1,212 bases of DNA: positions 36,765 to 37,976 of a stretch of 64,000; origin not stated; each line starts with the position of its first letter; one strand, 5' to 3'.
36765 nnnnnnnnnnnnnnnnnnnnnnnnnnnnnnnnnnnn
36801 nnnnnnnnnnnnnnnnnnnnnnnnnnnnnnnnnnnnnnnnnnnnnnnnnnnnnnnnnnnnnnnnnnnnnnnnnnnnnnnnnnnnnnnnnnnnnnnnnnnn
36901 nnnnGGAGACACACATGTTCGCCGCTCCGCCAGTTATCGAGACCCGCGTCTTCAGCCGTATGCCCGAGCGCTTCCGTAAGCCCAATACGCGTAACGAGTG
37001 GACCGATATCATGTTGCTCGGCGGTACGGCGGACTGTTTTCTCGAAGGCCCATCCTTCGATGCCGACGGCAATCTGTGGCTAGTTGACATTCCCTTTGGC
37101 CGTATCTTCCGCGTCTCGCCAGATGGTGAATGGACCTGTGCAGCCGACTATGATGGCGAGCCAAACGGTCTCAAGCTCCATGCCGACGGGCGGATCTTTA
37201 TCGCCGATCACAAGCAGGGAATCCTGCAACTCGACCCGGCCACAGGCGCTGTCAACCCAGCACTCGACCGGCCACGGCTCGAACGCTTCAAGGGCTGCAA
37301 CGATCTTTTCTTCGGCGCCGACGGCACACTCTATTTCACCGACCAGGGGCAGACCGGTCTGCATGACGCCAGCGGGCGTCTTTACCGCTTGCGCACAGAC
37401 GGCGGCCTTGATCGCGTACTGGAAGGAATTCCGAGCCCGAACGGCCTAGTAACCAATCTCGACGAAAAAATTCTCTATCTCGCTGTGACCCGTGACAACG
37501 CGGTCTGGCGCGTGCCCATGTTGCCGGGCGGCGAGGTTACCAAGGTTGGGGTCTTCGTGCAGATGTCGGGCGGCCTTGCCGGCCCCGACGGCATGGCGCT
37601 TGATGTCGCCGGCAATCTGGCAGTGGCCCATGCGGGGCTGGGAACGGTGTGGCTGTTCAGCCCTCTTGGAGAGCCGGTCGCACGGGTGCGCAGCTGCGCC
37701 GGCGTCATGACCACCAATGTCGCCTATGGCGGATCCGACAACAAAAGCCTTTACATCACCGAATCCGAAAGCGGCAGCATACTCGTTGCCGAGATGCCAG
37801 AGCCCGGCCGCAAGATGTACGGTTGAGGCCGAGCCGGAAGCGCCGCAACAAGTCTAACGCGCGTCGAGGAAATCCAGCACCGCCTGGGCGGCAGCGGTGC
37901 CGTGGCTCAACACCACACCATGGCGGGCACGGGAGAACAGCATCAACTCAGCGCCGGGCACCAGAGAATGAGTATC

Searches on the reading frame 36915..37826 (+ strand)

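Call 37: search_protein_families(library=pfam, proteins=[window:36915-37826:+], max_evalue=0.001)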
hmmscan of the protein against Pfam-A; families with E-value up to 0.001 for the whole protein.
window:36915-37826:+ (303 aa): 2 families
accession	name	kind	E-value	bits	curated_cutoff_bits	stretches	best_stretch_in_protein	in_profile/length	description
PF08450.18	SGL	-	1.1e-43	150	26.3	1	44-283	3-244/246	SMP-30/Gluconolactonase/LRE-like region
PF24684.1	Vgb_lyase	-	0.00041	19.7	50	0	51-241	23-200/290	Virginiamycin B lyase family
